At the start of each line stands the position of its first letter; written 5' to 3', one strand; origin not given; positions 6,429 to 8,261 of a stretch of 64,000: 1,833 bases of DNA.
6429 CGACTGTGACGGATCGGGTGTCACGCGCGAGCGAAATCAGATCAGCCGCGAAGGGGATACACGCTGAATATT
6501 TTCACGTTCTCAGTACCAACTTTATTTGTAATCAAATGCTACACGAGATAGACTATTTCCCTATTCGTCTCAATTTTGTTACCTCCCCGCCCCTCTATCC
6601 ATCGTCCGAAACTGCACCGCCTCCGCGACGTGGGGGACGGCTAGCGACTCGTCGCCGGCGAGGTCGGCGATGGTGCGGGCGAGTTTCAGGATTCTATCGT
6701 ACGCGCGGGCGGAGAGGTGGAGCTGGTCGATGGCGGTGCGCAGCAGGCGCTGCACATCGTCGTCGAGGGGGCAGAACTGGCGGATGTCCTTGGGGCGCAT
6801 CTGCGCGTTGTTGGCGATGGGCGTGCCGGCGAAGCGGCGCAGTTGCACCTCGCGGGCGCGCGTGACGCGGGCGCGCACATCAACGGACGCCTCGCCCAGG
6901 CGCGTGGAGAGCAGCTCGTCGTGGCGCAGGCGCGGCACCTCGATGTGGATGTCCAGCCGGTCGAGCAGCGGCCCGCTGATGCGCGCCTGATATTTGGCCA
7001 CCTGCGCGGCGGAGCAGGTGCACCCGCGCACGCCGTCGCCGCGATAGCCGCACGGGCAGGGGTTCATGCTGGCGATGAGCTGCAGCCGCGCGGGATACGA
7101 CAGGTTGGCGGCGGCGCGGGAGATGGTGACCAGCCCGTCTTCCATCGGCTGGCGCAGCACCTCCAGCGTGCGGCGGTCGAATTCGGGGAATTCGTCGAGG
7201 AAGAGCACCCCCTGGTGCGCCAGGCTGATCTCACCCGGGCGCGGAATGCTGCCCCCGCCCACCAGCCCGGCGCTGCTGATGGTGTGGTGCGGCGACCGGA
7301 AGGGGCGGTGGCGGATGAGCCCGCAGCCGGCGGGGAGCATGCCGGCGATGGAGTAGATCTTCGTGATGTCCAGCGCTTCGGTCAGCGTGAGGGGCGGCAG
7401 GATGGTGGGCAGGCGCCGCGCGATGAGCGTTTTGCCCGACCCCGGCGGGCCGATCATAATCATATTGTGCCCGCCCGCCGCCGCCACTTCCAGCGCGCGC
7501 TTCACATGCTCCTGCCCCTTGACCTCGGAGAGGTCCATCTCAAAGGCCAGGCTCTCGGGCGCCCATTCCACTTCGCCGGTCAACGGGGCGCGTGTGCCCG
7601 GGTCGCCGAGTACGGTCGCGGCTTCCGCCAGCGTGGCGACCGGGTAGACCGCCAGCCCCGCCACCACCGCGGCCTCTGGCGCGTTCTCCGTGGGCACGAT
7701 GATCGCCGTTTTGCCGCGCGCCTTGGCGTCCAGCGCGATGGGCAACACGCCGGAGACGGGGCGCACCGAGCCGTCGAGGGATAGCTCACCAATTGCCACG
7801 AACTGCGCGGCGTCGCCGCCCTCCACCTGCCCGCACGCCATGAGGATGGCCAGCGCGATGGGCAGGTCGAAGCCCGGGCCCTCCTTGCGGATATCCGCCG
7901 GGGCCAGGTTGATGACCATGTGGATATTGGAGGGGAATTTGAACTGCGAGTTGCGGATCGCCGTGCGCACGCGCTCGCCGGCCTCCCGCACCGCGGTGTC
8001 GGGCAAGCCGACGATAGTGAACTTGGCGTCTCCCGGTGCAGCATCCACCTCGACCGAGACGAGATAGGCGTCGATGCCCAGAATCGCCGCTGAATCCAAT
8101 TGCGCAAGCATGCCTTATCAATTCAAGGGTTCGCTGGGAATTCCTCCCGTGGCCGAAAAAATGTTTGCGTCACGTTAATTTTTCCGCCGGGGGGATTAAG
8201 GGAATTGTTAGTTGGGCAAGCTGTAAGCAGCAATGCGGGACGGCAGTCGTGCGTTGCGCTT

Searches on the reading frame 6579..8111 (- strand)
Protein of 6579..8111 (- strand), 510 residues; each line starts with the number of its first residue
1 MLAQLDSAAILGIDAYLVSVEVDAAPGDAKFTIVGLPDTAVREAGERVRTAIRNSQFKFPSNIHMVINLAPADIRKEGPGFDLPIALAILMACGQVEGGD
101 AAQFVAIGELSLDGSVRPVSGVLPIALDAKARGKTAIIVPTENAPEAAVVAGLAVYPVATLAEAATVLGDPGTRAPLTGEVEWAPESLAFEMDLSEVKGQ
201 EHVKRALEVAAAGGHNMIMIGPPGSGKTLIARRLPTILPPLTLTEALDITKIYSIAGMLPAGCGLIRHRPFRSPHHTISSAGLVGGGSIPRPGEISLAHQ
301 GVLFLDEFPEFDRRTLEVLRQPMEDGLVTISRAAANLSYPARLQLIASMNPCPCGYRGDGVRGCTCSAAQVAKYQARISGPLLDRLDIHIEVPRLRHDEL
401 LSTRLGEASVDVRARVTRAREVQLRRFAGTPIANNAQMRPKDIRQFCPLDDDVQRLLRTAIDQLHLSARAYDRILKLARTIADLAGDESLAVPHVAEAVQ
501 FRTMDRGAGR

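Call 4: search_protein_families(library=pfam, proteins=[window:6579-8111:-], max_evalue=0.01)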
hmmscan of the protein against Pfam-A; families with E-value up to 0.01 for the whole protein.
window:6579-8111:- (510 aa): 12 families
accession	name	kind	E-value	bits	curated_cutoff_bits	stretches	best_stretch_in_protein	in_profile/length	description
PF01078.27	Mg_chelatase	-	9.4e-95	316.3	20.3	1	193-399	1-206/207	Magnesium chelatase, subunit ChlI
PF13541.12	ChlI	-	6.2e-44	149.2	27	1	20-143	1-121/121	Subunit ChlI of Mg-chelatase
PF13335.12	Mg_chelatase_C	-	2.3e-32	111.9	26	1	406-502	1-94/94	Magnesium chelatase, subunit ChlI C-terminal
PF00493.29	MCM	-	2.4e-09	37.1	23.3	1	292-389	114-201/224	MCM P-loop domain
PF07728.20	AAA_5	-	2.4e-06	28.1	22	0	216-238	1-23/139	AAA domain (dynein-related subfamily)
PF05362.19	Lon_C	-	5.4e-06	26.6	21.1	1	17-147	42-176/205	Lon protease (S16) C-terminal proteolytic domain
PF05496.18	RuvB_N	-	0.00019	21.7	27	0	194-234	6-53/159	Holliday junction DNA helicase RuvB P-loop domain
PF00158.32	Sigma54_activat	-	0.00036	20.7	20.2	0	286-326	80-120/168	Sigma-54 interaction domain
PF13191.12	AAA_16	-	0.00054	20.9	32.6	1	201-238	10-48/167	AAA ATPase domain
PF00004.35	AAA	-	0.0031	18.4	21.2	0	217-234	1-18/131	ATPase family associated with various cellular activities (AAA)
PF13671.12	AAA_33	-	0.0043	17.8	27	0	218-240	3-25/143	AAA domain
PF20030.5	bpMoxR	-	0.006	16.1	27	0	199-237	16-54/205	MoxR domain in the MoxR-vWA-beta-propeller ternary systems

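Call 10: find_encoding_contigs(protein=window:6579-8111:-, flank=10000, max_places=6)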
Protein window:6579-8111:- (510 aa): no gene with exactly this product is on record in the collection.

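Call 12: find_related_loci(query=window:6579-8111:-, collection=genome_contigs, flank=10000)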
Query window:6579-8111:- (510 aa) in genome_contigs; peptide patterns used: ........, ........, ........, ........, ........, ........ (x = any residue, [..] = any of these).
600 stretches matched a pattern (row limit reached: there are more); 598 encode a relative of the query (tblastn E <= 1e-3); the best 80 are kept; 80 distinct loci.
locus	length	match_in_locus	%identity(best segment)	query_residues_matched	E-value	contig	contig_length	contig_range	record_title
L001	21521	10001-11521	58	1-506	0e+0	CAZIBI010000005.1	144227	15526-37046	MAG TPA_asm: uncultured Ignavibacteria bacterium isolate binchicken_co199_86 genome assembly, contig: NODE_143_length_14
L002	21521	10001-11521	57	1-506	0e+0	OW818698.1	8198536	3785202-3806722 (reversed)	metagenome genome assembly, chromosome: 1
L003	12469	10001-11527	56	1-507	0e+0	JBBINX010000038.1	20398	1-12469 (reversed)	MAG: Ignavibacteriales bacterium isolate PGF172224_bin_266 NODE_1185_length_20398_cov_5.497518, whole genome shotgun seq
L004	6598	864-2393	55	1-510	0e+0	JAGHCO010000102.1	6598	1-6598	MAG: Candidatus Aerophobetes bacterium isolate AUK284 PB_MBMC_238_c_000000000241, whole genome shotgun sequence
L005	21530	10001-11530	55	1-509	0e+0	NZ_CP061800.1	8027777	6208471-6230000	Desulfonema magnum strain 4be13 chromosome, complete genome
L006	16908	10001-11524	58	1-507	0e+0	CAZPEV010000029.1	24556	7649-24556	MAG TPA_asm: uncultured Ignavibacteriales bacterium isolate binchicken_co261_18 genome assembly, contig: NODE_76_length_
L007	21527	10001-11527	56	1-506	0e+0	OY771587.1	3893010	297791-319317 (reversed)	MAG: Candidatus Cloacimonadales bacterium isolate 1252d336-4e06-4a70-9fd9-88bc0735b540 genome assembly, chromosome: 1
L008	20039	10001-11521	55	1-507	0e+0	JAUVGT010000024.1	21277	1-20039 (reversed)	MAG: Deltaproteobacteria bacterium isolate CSMAG_383 CSMAG_383_k141_2217458_length_21277_cov_7.0000, whole genome shotgu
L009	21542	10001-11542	56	1-507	0e+0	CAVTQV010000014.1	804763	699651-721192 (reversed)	MAG: uncultured Acidobacteriaceae bacterium isolate MFD09603.bin.2.105 genome assembly, contig: contig_5934, whole genom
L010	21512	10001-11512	56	1-506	0e+0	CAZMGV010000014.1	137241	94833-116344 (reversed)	MAG TPA_asm: uncultured bacterium isolate binchicken_co199_84 genome assembly, contig: NODE_157_length_137241_cov_15.098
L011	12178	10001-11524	55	1-507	0e+0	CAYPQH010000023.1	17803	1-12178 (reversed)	MAG TPA_asm: uncultured Nitrospinaceae bacterium isolate SRP128015_co3_424 genome assembly, contig: NODE_3259_length_178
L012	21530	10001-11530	56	1-509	0e+0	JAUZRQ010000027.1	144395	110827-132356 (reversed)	MAG: candidate division KSB1 bacterium isolate GS19_ROV16_BS04-AMOR20_M0784 AMOR20_M0784_contig27, whole genome shotgun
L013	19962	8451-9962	53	1-505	0e+0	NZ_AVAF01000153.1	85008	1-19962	MAG: Thermoanaerobacter sp. A7A NODE_4708.4_length_85008_cov_136.974808, whole genome shotgun sequence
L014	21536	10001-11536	53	1-510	0e+0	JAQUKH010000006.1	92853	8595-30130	MAG: bacterium isolate STD1_102 NODE_483_length_92853_cov_4.698413_Sandtown_D1, whole genome shotgun sequence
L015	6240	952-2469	57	1-506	0e+0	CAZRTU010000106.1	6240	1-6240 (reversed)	MAG TPA_asm: uncultured bacterium isolate binchicken_co89_570 genome assembly, contig: NODE_26741_length_6240_cov_4.8937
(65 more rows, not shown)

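Call 79: search_protein_families(library=ncbifam, proteins=[window:6579-8111:-], max_evalue=0.001)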
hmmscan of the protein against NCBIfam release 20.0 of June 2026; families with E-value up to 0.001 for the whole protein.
window:6579-8111:- (510 aa): 15 families
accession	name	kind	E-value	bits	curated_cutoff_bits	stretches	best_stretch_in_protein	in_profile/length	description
TIGR00368.1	TIGR00368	hypoth_equivalog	2.9e-183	610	362.4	1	7-502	3-499/499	YifB family Mg chelatase-like AAA ATPase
NF007365.0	PRK09862.1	equivalog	8.2e-131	437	530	1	5-506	6-496/506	YifB family Mg chelatase-like AAA ATPase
TIGR02902.1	spore_lonB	equivalog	5.8e-16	58.2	723.3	1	42-165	406-527/531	ATP-dependent protease LonB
TIGR02903.1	spore_lon_C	equivalog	1.5e-12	46.9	678.8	1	75-165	522-611/615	Lon family ATP-dependent protease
TIGR00764.1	lon_rel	equivalog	3.4e-10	39.2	516.6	1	196-251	19-74/608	ATP-dependent protease LonB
TIGR02442.1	Cob-chelat-sub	hypoth_equivalog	4.8e-09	35.2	779.45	1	286-351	114-179/641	putative cobaltochelatase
NF000868.0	PRK00080.1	equivalog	1.9e-05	23.7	282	0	193-238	23-75/330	Holliday junction branch migration DNA helicase RuvB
NF038308.1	RNA_repair_RtcR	equivalog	1.9e-05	23.7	650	0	286-320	265-299/530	RNA repair transcriptional activator RtcR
TIGR02031.1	BchD-ChlD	equivalog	3.2e-05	22.8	499.55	1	222-352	24-144/608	magnesium chelatase ATPase subunit D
TIGR02030.1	BchI-ChlI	equivalog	4.2e-05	22.9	466.95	0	289-352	121-184/337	magnesium chelatase ATPase subunit I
TIGR03922.1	T7SS_EccA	equivalog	7.4e-05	21.5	466.65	1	204-245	303-343/557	type VII secretion AAA-ATPase EccA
TIGR00763.1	lon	equivalog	0.00023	19.7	608.05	0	70-146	693-767/795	endopeptidase La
TIGR00416.1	sms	equivalog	0.00024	20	403.05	1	75-164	367-453/454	DNA repair protein RadA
NF003745.1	PRK05342.1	equivalog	0.00027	19.9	359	1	215-251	110-147/418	ATP-dependent Clp protease ATP-binding subunit ClpX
TIGR00635.1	ruvB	equivalog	0.0006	18.9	299.05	0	194-234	3-50/305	Holliday junction branch migration DNA helicase RuvB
